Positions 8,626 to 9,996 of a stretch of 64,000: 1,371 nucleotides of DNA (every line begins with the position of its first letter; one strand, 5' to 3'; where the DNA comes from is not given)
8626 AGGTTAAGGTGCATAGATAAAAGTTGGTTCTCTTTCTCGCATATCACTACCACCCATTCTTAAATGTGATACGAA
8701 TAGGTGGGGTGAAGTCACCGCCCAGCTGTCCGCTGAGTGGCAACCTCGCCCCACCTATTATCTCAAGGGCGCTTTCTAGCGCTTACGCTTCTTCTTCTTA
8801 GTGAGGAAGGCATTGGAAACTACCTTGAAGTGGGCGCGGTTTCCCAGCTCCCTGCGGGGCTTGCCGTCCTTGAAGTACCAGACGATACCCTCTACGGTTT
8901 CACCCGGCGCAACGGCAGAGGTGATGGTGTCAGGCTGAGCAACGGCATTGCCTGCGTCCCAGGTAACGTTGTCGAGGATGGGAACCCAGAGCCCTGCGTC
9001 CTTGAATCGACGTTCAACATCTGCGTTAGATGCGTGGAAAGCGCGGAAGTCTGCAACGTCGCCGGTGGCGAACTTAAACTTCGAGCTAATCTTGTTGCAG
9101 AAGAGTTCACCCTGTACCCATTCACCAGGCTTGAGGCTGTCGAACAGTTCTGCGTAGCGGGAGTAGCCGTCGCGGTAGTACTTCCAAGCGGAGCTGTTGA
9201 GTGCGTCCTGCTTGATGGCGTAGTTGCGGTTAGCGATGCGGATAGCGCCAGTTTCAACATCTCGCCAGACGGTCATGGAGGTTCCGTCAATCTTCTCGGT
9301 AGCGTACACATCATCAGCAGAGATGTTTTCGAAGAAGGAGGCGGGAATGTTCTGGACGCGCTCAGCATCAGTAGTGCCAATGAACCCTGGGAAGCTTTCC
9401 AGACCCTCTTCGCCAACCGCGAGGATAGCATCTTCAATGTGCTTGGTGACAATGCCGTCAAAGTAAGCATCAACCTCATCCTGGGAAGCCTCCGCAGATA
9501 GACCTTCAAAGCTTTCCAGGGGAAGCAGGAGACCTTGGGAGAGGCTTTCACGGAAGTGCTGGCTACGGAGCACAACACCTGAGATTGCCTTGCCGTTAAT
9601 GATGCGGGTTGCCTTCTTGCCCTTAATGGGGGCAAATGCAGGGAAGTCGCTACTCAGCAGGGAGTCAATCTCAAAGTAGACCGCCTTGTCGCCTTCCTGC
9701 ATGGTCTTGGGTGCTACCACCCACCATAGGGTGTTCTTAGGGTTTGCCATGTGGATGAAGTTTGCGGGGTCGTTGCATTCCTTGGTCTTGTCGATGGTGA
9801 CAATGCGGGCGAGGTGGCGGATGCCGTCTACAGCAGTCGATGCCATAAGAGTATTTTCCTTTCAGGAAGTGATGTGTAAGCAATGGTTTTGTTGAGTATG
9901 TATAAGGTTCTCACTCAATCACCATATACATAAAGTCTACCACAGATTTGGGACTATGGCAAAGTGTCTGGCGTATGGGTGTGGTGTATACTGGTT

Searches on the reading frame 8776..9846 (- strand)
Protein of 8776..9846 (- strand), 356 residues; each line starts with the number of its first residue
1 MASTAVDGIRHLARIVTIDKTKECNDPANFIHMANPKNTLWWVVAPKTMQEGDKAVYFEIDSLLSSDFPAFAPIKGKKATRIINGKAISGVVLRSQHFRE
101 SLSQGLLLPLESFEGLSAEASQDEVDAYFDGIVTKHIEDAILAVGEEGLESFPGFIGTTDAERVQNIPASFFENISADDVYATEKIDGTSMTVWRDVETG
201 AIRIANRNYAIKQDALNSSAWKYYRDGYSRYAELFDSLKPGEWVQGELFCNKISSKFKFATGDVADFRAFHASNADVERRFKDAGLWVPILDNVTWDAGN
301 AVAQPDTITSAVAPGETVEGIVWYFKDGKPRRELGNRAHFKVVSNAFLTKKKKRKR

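Call 11: search_protein_families(library=pfam, proteins=[window:8776-9846:-], max_evalue=0.01)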
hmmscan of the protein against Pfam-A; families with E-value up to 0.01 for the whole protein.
window:8776-9846:- (356 aa): 2 families
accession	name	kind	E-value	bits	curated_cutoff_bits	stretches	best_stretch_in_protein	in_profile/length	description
PF09414.15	RNA_ligase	-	4.5e-11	43.6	27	1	179-343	2-171/171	RNA ligase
PF21189.3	PHA02142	-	5.3e-09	36.8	27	1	28-110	16-92/92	PHA02142 OB-fold domain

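Call 12: search_protein_families(library=phrogs, proteins=[window:8776-9846:-], max_evalue=0.001)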
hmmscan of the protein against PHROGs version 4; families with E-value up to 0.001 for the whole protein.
window:8776-9846:- (356 aa): 2 families
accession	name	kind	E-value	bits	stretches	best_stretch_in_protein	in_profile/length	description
phrog_968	-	DNA, RNA and nucleotide metabolism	1e-30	108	1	10-353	8-394/398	RNA ligase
phrog_548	-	DNA, RNA and nucleotide metabolism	3.9e-09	37.1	1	176-355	29-241/341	RNA ligase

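Call 59: find_encoding_contigs(protein=window:8776-9846:-, flank=10000, max_places=1)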
Protein window:8776-9846:- (356 aa): 6 contigs read that carry it; 1 place shown.
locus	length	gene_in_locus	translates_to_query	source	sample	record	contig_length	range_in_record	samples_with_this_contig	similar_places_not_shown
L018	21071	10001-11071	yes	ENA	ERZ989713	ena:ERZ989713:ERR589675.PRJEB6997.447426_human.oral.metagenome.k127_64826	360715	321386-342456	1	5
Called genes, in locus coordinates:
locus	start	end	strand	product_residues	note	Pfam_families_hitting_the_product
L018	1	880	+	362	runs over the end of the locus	-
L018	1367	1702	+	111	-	-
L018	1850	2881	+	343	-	-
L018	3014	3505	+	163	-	-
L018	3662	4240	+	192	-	-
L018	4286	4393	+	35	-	-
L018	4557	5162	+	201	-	-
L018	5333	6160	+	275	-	-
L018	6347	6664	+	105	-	-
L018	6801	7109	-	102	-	-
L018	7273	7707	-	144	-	-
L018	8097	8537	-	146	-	-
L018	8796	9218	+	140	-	-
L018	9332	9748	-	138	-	-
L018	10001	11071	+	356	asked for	PF21189:PHA02142, PF09414:RNA_ligase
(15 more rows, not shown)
